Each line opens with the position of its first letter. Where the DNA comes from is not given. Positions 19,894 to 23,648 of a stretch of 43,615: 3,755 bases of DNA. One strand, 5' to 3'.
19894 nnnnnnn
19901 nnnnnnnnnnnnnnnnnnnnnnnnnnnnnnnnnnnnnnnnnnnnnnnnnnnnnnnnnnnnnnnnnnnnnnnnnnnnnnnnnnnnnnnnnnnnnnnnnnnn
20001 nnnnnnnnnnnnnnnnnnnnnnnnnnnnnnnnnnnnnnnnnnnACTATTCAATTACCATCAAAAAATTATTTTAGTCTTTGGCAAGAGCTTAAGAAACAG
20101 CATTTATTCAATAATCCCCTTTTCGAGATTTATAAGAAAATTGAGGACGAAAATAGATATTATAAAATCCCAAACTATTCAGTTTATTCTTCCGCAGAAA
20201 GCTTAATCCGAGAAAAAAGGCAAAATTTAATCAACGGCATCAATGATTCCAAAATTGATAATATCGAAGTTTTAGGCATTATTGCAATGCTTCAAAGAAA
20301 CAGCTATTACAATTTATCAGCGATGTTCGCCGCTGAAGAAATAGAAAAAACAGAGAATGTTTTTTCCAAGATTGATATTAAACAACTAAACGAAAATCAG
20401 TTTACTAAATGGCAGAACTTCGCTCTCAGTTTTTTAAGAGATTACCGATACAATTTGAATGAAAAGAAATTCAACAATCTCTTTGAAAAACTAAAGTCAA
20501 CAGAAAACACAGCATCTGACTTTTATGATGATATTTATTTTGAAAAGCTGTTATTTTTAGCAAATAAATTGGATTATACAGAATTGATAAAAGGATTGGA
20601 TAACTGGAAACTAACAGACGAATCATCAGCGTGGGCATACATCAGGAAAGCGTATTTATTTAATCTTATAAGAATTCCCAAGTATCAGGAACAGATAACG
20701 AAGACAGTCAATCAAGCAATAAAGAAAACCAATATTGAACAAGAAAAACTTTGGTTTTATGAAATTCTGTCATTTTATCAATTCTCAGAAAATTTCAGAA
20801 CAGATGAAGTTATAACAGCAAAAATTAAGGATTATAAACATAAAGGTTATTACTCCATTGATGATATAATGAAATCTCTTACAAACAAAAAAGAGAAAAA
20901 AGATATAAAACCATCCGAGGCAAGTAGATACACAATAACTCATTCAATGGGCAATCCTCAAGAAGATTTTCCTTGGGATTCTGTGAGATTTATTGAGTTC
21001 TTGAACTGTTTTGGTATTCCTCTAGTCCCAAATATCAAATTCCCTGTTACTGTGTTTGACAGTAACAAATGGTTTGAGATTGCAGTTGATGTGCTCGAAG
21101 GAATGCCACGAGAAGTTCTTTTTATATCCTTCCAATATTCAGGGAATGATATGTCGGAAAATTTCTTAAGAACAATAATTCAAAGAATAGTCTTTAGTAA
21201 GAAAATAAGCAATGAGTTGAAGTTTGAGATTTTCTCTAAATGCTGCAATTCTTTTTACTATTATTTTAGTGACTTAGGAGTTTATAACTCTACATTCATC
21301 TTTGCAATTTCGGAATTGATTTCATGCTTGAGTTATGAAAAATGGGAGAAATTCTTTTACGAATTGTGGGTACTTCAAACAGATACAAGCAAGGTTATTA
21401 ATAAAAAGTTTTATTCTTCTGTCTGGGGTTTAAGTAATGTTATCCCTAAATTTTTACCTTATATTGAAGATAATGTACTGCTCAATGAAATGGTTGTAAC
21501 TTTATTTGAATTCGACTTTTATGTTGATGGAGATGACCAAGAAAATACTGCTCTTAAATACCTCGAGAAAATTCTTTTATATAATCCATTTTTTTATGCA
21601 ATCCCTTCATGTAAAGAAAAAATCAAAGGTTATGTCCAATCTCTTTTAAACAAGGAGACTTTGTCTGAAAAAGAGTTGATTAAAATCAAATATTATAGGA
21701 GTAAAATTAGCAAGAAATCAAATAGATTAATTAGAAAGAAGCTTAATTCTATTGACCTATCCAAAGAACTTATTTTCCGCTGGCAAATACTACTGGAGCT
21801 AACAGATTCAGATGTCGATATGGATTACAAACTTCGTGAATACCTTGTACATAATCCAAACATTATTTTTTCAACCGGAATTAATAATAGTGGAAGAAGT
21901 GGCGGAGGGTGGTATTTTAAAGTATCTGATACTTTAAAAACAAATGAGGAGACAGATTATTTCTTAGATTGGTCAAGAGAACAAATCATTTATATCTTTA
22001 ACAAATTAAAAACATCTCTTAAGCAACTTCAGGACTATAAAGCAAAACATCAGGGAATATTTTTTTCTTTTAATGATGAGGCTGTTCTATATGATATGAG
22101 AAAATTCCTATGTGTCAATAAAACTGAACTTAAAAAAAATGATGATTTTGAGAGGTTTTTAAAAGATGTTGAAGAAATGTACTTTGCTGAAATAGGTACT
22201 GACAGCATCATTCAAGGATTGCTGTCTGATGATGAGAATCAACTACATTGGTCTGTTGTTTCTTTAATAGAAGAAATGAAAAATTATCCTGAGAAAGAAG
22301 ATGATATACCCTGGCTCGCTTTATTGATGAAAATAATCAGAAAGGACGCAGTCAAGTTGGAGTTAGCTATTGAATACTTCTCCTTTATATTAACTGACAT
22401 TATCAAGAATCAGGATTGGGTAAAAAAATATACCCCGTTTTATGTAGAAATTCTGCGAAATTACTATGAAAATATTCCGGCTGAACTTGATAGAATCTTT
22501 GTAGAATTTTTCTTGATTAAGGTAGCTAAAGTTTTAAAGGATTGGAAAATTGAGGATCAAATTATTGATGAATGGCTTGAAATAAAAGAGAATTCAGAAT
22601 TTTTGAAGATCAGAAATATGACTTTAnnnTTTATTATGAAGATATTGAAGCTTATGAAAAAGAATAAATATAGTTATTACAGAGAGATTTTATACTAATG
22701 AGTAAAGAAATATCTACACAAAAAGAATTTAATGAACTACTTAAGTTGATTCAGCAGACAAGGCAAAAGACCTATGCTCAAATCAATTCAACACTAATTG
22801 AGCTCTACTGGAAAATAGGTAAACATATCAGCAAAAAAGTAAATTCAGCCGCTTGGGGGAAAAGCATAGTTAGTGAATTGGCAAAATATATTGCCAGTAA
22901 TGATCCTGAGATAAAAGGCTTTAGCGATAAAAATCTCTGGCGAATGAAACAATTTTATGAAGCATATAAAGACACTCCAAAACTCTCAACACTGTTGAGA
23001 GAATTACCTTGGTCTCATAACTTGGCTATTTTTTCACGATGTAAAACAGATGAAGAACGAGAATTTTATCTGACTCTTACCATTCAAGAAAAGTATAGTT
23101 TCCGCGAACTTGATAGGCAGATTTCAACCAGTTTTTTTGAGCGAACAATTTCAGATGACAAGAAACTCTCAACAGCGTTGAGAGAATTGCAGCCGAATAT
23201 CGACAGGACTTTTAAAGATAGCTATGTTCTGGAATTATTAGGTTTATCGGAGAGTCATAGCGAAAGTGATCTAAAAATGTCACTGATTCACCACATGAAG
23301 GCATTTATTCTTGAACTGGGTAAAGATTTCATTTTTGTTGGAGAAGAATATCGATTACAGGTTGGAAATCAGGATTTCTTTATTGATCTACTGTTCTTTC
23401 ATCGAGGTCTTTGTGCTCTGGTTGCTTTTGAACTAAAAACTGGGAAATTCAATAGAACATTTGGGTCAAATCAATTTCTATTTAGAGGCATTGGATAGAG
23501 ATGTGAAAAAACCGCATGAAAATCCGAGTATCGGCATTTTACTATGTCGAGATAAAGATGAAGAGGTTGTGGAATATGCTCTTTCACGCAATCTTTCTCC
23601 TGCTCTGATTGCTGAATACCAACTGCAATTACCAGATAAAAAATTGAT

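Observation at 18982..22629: Giant SIR2-domain protein with DSR2-like architecture: candidate NAD+-depleting anti-phage sensor-effector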

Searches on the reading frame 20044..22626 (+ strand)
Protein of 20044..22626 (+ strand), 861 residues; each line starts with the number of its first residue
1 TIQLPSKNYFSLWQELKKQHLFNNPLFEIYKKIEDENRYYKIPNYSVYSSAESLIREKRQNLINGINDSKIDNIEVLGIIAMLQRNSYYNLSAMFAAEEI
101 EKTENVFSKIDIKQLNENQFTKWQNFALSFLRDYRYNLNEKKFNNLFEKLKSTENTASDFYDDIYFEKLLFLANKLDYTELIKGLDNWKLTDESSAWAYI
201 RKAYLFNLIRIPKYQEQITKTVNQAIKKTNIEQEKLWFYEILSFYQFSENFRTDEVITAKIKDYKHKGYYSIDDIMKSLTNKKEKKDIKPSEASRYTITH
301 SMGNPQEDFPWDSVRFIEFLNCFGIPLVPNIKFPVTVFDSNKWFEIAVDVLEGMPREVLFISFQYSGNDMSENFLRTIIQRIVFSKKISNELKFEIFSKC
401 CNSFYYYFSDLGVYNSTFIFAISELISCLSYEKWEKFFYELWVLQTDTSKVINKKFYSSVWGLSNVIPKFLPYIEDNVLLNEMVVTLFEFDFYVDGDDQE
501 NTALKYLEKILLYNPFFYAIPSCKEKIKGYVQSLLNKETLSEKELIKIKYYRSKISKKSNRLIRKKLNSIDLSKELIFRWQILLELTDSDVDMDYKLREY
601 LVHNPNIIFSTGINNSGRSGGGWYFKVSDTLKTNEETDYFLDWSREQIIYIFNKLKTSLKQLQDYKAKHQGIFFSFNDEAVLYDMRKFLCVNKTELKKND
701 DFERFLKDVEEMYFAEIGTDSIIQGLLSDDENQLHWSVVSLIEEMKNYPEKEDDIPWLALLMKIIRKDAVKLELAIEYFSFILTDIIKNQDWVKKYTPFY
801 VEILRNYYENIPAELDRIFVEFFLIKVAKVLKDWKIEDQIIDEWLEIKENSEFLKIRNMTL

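Call 56: search_protein_representatives(protein=window:20044-22626:+)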
Query: 861 residues. Proteins with E-value up to 0.001 (for the whole library): 126; up to 1e-10: 89; up to 1e-30: 22. The best 126 are listed.
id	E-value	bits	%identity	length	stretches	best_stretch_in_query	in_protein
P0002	0.0e+00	1328.7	69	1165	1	3-859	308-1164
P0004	2.0e-199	681.6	42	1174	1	7-859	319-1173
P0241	4.0e-177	607.8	40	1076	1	7-859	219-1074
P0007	1.6e-66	241.9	27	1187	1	7-861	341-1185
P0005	1.1e-63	232.5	30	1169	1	9-859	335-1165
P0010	1.1e-58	216.1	27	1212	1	7-861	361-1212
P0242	3.9e-57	210.9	27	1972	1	9-857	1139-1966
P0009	2.3e-53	198.4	27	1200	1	8-859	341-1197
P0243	2.9e-49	184.9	27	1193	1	9-859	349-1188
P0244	1.8e-40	155.8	40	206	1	660-859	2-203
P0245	3.6e-40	154.8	27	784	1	102-859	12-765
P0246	4.0e-39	151.3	25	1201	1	10-859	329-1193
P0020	1.8e-37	145.9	27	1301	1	139-855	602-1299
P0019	4.8e-37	144.4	28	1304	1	8-854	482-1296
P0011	2.1e-36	142.3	25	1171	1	29-857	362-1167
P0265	4.6e-20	88.3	25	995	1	111-858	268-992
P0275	9.1e-16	74.1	26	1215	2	116-449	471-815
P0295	8.4e-09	51.0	22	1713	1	30-858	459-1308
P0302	1.1e-06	44.0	22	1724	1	9-859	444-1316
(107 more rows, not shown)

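Call 57: search_protein_families(library=pfam, proteins=[P0242, P0295, P0302, P0265], max_evalue=0.001)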
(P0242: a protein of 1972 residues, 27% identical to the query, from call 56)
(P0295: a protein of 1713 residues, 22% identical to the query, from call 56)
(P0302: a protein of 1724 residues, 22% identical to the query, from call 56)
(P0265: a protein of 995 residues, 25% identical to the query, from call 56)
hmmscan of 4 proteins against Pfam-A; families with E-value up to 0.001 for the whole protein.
P0242 (1972 aa): 1 family
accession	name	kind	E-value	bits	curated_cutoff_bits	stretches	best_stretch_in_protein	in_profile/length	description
PF13401.12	AAA_22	-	0.00046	20.9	27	0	37-83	8-57/130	AAA domain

P0295 (1713 aa): 3 families
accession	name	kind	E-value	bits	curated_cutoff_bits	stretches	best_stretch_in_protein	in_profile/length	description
PF13304.12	AAA_21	-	2.3e-25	90.7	27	1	1371-1662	1-304/304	AAA domain, putative AbiEii toxin, Type IV TA system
PF19974.5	TCAD9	-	1.3e-07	31.6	40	1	204-281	267-340/429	Ternary complex associated domain 9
PF02463.25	SMC_N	-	1.2e-05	25.3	40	1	1347-1663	2-204/220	RecF/RecN/SMC N terminal domain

P0302 (1724 aa): 4 families
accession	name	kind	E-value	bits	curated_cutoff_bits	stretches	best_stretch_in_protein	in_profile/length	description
PF13304.12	AAA_21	-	2.5e-25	90.6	27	1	1371-1664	1-304/304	AAA domain, putative AbiEii toxin, Type IV TA system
PF19974.5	TCAD9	-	3.9e-15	56.4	40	2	203-308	268-367/429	Ternary complex associated domain 9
PF02463.25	SMC_N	-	2.9e-10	40.4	40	1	1347-1666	2-205/220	RecF/RecN/SMC N terminal domain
PF13476.12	AAA_23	-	0.00015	22.9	27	1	1350-1477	2-127/201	AAA domain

P0265 (995 aa): 1 family
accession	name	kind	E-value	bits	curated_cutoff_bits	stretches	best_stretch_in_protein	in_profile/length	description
PF13289.12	SIR2_2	-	6.2e-07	30.1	24.5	1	3-84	48-119/141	SIR2-like domain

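Call 58: predict_structure(alignment_id=A3)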
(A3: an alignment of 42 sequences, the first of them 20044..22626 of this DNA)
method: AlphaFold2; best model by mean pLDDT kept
length: 861 residues; sequences in the alignment: 42
mean_pLDDT: 88.5   pTM: 0.88
mean pLDDT of the five models: 88.5, 87.9, 86.5, 85.6, 85.3
residues with pLDDT >= 90: 522; 70-90: 281; 50-70: 42; < 50: 16
segments of 3 or more residues with pLDDT < 50: 1-3, 297-308
pLDDT, mean of each block of 10 residues (from residue 1): 60 90 87 89 91 89 81 90 93 91 93 91 95 95 96 85 96 96 96 94 96 96 97 97 96 94 94 91 59 54 41 90 94 92 90 93 88 92 93 97 95 92 96 96 89 87 90 96 93 75 93 92 91 89 90 79 89 86 88 92 86 78 79 65 90 93 85 68 90 88 93 86 88 86 85 88 87 91 91 95 95 88 97 97 96 92 85
secondary structure, 60 per line:
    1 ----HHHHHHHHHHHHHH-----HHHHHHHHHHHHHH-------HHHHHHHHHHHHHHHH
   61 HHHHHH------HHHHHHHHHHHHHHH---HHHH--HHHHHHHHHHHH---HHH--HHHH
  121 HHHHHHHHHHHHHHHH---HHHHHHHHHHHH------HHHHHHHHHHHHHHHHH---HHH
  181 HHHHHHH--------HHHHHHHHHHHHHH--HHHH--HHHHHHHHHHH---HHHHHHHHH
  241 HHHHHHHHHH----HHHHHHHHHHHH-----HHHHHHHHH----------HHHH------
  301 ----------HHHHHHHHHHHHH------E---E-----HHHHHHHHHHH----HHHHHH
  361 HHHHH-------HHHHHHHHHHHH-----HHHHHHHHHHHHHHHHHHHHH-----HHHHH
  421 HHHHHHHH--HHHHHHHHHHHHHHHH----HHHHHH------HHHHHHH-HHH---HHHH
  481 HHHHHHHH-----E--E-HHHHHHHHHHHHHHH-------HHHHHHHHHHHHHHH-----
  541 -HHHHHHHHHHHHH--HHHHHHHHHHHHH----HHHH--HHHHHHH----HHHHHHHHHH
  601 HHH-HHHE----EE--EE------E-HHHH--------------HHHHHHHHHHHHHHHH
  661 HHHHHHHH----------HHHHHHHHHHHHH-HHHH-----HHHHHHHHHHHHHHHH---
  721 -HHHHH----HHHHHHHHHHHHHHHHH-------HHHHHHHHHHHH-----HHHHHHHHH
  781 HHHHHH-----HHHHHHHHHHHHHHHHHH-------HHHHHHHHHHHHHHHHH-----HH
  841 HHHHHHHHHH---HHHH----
elements in order (helices of 4 or more, strands of 3 or more residues): H5-18 H24-37 H45-66 H73-87 H91-94 H97-108 H117-136 H140-151 H158-174 H178-187 H196-209 H212-215 H218-228 H232-250 H255-266 H272-280 H291-294 H311-323 H340-350 H355-365 H373-384 H390-410 H416-428 H431-446 H451-456 H463-469 H477-488 H499-513 H521-535 H542-554 H557-569 H574-577 H580-586 H591-603 H627-630 H645-668 H679-691 H693-696 H702-717 H722-726 H731-747 H755-766 H772-786 H792-809 H817-833 H839-850 H854-857

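Call 60: fold_search(model_id=the predicted structure, library=pdb)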
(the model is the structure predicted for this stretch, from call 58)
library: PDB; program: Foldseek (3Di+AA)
matches with E <= 10: 972; with E <= 0.001: 43
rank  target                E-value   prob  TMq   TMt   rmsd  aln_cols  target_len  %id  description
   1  3w3u                  7.9e-06  1.00  0.19  0.18  27.1      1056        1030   10  Crystal structure of Kap121p mutant R349A/Q350A/D353A/E396A/N430K/D438A/N477A (released 2013-04-10)
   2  3w3y_A                1.8e-05  1.00  0.18  0.16  28.5      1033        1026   11  Crystal structure of Kap121p bound to Nup53p (released 2013-04-10)
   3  3w3t                  1.9e-05  1.00  0.21  0.18  27.4      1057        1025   12  Crystal structure of Kap121p (released 2013-04-10)
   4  3w3w_A                3.1e-05  1.00  0.20  0.17  28.0      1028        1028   11  Crystal structure of Kap121p bound to Ste12p (released 2013-04-10)
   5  3w3v                  3.5e-05  1.00  0.20  0.18  26.5      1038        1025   12  Crystal structure of Kap121p mutant D353K/E396K/D438K (released 2013-04-10)
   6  5h2v_A                4.1e-05  1.00  0.21  0.19  27.7      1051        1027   12  Crystal structure of the karyopherin Kap121p bound to the SUMO protease Ulp1p (released 2016-12-14)
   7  4zj7_A                4.1e-05  1.00  0.21  0.19  28.2      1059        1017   12  Crystal structure of the karyopherin Kap121p bound to the extreme C-terminus of the protein phosphatase Cdc14p (released 2015-06-03)
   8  7zbw_D                4.1e-05  1.00  0.19  0.19  27.1       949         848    9  CAND1-SCF-SKP2 CAND1 rolling-2 SCF engaged (released 2023-04-19)
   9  7onb_C                8.2e-05  1.00  0.22  0.23  25.0       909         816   10  Structure of the U2 5' module of the A3'-SSA complex (released 2021-08-04)
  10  7unk_A                9.1e-05  1.00  0.23  0.20  27.2      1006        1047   10  Structure of Importin-4 bound to the H3-H4-ASF1 histone-histone chaperone complex (released 2022-09-21)
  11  7evn_C                1.2e-04  1.00  0.23  0.24  25.6       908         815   10  The cryo-EM structure of the DDX42-SF3b complex (released 2022-08-03)
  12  7kzt_V                1.5e-04  0.99  0.15  0.12  29.5      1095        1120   10  Structure of the human fanconi anaemia Core-UBE2T-ID-DNA complex in intermediate state (released 2021-03-10)
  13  9im6_A                1.9e-04  1.00  0.24  0.20  31.2      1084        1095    9  Structure of influenza A virus RNA polymerase PB1 and nuclear import host factor RanBP5 complex (released 2024-11-27)
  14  5vch_A                2.0e-04  1.00  0.29  0.26  22.8       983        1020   11  Crystal structure of full-length Kluyveromyces lactis Kap123 (released 2017-11-01)
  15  5o9z_v                2.0e-04  1.00  0.24  0.25  25.2       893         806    9  Cryo-EM structure of a pre-catalytic human spliceosome primed for activation (B complex) (released 2017-08-16)
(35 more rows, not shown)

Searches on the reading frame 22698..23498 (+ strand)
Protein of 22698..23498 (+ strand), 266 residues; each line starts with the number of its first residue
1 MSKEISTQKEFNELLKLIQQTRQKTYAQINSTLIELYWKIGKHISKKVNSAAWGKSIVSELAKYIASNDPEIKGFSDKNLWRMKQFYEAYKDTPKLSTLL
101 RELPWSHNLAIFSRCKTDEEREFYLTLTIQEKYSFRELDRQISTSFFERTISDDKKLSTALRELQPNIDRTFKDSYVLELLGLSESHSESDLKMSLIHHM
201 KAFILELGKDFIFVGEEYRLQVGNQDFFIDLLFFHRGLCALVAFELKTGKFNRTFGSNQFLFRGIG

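Call 10: search_protein_families(library=pfam, proteins=[window:22698-23498:+], max_evalue=0.001)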
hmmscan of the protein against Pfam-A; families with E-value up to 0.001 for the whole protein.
window:22698-23498:+ (266 aa): 2 families
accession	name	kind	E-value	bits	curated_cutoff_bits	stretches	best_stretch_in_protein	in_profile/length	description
PF17761.7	DUF1016_N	-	6.6e-45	153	32.8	1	14-149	2-137/137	DUF1016 N-terminal domain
PF06250.17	YhcG_C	-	5.5e-29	101.5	32.5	1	171-254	3-86/157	YhcG PDDEXK nuclease domain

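Call 64: search_protein_families(library=padloc, proteins=[window:22698-23498:+], max_evalue=0.001)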
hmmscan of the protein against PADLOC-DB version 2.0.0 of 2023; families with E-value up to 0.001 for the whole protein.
window:22698-23498:+ (266 aa): 31 families (the best 25 are shown)
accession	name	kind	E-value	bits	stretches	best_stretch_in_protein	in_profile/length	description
PDLC04795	PDC-S02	-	5.6e-95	316.5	1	5-254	22-272/357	-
PDLC04831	PDC-S02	-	3.9e-90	300.8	1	7-255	11-260/346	-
PDLC04822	PDC-S02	-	1.2e-87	292.2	1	5-253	8-253/294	-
PDLC04810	PDC-S02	-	2.1e-73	245.6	1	1-255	1-273/355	-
PDLC04807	PDC-S02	-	6.6e-71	237.3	1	5-253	11-266/351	-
PDLC04803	PDC-S02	-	2.7e-60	202.3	1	72-253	7-185/269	-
PDLC04801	PDC-S02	-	1.3e-58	196.3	1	6-167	10-171/205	-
PDLC04826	PDC-S02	-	2.2e-57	192.2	1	2-212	2-217/222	-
PDLC04827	PDC-S02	-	2.3e-48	162.8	1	5-224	8-231/234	-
PDLC04820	PDC-S02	-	2.5e-40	136.6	1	8-230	27-258/332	-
PDLC04821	PDC-S02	-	1.3e-38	130.2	1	1-124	1-127/133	-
PDLC04794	PDC-S02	-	2.3e-37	126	1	8-104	2-98/108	-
PDLC04800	PDC-S02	-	5.2e-36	121.8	1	1-122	1-126/129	-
PDLC04813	PDC-S02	-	2.2e-34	116.9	1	168-253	4-89/175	-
PDLC01464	PD_DExK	-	5.9e-32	108.7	2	117-244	11-125/126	"CAS-I,CAS-II,CAS-III,CAS-IV,CAS-V,CAS-VI; associated"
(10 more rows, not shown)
